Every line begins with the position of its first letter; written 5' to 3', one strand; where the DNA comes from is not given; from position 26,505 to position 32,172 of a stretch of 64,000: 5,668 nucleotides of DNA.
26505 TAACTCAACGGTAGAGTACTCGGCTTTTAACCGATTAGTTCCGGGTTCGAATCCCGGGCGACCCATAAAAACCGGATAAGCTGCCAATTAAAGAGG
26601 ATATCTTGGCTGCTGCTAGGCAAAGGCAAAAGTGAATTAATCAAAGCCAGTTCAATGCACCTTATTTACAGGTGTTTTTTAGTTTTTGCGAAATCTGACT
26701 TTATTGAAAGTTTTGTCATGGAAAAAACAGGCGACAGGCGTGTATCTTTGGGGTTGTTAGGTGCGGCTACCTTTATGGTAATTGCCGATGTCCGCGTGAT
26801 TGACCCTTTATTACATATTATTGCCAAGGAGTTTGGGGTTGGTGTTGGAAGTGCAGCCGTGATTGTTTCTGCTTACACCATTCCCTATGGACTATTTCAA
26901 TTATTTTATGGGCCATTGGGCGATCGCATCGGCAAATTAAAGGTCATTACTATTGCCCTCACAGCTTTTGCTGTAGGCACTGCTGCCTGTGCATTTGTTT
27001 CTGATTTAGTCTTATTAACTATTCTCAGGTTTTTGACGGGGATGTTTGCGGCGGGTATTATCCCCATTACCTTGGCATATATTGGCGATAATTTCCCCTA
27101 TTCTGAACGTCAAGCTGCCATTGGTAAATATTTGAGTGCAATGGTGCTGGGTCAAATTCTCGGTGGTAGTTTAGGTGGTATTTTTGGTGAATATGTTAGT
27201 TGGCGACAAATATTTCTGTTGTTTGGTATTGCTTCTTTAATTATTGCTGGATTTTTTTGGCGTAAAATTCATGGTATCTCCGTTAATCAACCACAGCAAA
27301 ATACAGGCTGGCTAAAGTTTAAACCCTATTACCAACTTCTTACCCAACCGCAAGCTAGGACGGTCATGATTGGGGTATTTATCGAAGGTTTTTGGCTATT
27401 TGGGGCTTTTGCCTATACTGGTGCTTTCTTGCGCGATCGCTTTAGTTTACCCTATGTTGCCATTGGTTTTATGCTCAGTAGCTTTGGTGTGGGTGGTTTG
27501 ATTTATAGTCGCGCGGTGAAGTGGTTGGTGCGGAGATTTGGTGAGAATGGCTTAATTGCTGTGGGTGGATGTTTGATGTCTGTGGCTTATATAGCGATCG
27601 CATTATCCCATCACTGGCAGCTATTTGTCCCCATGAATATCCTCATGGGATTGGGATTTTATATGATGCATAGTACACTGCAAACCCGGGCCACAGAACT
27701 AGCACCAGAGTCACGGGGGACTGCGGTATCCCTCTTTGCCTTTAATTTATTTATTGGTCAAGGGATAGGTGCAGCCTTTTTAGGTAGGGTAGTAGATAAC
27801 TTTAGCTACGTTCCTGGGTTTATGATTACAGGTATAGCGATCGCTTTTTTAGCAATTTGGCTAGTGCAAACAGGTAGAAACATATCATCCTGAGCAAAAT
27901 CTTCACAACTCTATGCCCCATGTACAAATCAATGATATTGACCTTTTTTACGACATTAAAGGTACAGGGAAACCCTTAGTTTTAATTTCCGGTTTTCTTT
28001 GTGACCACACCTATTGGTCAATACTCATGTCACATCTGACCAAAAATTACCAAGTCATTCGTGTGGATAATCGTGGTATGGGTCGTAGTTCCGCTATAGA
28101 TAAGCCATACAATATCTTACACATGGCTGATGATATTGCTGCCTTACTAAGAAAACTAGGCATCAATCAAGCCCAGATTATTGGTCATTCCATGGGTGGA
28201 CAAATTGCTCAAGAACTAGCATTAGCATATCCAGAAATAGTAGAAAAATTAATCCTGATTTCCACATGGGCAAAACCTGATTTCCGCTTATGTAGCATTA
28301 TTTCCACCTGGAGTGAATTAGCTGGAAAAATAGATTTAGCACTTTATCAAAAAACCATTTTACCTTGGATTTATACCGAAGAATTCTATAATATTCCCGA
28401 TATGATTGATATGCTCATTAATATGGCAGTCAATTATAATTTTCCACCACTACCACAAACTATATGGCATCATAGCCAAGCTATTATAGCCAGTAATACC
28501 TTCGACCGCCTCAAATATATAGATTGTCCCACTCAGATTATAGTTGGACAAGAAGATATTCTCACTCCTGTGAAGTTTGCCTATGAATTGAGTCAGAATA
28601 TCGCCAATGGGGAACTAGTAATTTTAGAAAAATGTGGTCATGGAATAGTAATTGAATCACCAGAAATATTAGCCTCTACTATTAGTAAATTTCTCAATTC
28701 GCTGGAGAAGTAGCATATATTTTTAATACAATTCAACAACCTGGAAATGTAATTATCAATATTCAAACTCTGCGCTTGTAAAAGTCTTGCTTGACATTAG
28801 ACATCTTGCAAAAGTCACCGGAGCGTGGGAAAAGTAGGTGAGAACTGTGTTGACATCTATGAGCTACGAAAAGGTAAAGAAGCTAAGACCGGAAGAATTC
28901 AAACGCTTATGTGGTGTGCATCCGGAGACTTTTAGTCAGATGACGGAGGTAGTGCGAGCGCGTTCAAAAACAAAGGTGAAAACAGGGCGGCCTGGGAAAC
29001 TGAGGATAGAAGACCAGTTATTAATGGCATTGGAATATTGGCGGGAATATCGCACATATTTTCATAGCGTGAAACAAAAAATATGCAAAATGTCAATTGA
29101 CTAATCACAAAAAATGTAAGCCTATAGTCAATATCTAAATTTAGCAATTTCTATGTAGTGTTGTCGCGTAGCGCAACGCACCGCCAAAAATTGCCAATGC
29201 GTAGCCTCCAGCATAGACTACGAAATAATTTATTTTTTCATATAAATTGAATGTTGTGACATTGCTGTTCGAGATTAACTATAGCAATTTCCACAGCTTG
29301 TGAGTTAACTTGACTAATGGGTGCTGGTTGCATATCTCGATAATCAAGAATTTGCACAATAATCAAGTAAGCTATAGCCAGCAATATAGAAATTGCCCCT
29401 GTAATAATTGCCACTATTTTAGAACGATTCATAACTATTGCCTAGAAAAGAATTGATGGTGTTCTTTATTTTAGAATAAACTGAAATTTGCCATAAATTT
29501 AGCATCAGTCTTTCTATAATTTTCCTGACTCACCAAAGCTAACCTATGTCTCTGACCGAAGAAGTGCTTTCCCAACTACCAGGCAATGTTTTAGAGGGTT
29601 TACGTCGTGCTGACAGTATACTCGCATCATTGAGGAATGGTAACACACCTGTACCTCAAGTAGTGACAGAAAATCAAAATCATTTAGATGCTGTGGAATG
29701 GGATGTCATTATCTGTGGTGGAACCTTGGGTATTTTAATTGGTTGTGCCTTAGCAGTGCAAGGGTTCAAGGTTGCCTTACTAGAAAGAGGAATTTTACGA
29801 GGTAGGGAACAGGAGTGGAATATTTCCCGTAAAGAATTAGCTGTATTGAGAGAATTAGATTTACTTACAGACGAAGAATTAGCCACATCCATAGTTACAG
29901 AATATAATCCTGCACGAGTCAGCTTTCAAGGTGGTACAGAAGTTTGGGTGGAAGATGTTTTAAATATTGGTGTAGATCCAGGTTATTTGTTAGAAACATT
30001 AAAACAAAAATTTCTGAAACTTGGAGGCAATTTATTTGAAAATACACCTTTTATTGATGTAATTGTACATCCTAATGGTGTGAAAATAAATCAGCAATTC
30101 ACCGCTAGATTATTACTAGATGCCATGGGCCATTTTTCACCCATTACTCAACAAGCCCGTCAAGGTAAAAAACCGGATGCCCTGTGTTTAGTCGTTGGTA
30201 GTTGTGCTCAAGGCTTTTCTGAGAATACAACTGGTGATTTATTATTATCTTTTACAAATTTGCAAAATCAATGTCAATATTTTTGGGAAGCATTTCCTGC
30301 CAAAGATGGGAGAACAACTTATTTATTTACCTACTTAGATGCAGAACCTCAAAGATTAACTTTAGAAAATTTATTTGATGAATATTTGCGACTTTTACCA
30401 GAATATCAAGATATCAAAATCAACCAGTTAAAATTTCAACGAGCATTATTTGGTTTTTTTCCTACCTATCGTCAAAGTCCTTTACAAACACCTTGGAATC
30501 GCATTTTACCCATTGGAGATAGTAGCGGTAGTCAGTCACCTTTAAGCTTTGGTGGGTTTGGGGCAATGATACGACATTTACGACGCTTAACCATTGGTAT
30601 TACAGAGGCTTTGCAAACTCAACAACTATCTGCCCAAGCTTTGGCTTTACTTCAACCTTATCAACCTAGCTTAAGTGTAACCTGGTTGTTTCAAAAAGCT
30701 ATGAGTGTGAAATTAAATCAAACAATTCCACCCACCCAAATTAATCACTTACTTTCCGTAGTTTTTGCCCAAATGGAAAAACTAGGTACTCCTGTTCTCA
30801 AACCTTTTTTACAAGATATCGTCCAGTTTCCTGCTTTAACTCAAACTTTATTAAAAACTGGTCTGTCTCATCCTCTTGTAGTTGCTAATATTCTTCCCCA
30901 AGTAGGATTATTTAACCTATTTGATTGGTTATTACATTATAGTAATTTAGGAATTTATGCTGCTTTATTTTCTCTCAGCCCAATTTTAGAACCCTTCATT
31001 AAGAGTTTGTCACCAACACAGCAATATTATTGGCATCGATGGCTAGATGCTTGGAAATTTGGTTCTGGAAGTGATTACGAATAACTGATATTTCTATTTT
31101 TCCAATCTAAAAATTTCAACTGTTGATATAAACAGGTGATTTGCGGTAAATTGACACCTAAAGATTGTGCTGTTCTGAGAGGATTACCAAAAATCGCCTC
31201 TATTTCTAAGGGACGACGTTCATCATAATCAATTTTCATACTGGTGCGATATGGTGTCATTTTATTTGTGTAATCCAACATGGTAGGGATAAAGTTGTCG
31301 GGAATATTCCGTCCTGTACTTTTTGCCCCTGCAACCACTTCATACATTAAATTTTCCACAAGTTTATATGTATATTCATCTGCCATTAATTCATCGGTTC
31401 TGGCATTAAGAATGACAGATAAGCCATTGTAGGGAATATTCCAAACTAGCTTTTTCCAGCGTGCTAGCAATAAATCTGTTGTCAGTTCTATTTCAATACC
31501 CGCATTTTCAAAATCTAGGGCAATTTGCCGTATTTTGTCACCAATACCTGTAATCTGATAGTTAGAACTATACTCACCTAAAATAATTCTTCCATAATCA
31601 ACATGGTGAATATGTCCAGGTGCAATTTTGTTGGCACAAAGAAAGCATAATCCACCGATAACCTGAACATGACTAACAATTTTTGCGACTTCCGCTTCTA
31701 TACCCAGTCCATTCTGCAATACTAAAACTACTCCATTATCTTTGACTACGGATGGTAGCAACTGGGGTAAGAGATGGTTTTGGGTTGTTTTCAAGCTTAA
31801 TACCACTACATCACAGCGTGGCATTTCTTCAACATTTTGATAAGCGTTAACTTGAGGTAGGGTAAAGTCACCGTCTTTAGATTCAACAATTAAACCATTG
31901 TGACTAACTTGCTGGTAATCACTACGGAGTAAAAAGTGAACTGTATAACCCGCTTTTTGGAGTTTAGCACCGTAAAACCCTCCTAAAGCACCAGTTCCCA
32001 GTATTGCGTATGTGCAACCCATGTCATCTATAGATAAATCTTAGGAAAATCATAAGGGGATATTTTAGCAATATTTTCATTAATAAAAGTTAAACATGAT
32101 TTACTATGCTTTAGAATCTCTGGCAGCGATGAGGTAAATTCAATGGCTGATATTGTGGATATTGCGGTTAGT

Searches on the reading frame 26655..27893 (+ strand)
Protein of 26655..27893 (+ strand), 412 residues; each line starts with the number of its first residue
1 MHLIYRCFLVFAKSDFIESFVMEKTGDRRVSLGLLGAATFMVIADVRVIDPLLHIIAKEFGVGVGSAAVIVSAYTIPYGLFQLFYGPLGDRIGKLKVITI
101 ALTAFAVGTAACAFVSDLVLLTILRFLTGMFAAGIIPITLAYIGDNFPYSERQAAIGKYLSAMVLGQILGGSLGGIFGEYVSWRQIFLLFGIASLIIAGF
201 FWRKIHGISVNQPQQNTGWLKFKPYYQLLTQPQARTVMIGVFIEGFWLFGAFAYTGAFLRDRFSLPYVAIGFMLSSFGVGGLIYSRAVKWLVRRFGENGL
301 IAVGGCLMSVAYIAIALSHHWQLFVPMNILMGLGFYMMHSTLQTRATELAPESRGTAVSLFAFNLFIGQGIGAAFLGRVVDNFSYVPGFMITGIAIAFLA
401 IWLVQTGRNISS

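Call 75: search_protein_families(library=pfam, proteins=[window:26655-27893:+], max_evalue=0.00001)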
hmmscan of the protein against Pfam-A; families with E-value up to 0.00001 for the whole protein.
window:26655-27893:+ (412 aa): 4 families
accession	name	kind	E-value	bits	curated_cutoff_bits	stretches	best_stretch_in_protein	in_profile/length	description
PF07690.21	MFS_1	-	5.2e-54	183.9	33.4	1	37-373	3-347/347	Major Facilitator Superfamily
PF00083.30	Sugar_tr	-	6.9e-13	48.7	22.3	2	69-202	50-191/452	Sugar (and other) transporter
PF05977.19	MFS_3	-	3.1e-08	33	27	1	67-401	47-388/524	Transmembrane secretion effector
PF06779.20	MFS_4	-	1e-05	25.6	26.3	0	87-200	249-361/364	Uncharacterised MFS-type transporter YbfB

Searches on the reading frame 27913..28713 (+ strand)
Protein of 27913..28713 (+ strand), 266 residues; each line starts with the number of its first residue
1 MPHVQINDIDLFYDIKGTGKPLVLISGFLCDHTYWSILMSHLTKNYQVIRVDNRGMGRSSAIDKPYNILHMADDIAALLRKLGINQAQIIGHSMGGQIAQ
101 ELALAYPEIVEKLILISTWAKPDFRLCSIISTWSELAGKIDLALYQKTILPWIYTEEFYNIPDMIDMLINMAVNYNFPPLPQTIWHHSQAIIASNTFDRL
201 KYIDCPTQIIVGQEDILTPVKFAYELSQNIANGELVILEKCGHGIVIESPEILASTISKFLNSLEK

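Call 75: search_protein_families(library=pfam, proteins=[window:27913-28713:+], max_evalue=0.00001)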
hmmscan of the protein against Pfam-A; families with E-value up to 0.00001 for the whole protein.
window:27913-28713:+ (266 aa): 4 families
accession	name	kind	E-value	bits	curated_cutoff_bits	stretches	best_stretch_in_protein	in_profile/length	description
PF00561.26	Abhydrolase_1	-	4.2e-29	102.4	25.8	1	20-250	1-245/245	alpha/beta hydrolase fold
PF12697.13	Abhydrolase_6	-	4.7e-18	67.1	26.3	1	22-254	1-215/217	Alpha/beta hydrolase family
PF12146.15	Hydrolase_4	-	4.1e-17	62.7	27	1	42-249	27-238/239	Serine aminopeptidase, S33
PF03096.20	Ndr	-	4.2e-08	32.7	23.3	1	39-262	49-277/283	Ndr family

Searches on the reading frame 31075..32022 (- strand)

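Call 74: search_protein_families(library=pfam, proteins=[window:31075-32022:-], max_evalue=0.00001)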
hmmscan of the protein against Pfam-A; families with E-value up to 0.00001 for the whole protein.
window:31075-32022:- (315 aa): 2 families
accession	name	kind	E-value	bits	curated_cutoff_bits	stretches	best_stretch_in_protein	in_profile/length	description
PF02558.23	ApbA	-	2.4e-40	138.1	22.2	1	5-152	1-149/150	Ketopantoate reductase PanE/ApbA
PF08546.17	ApbA_C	-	7.9e-30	104.2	22.7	1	183-304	1-123/125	Ketopantoate reductase PanE/ApbA C terminal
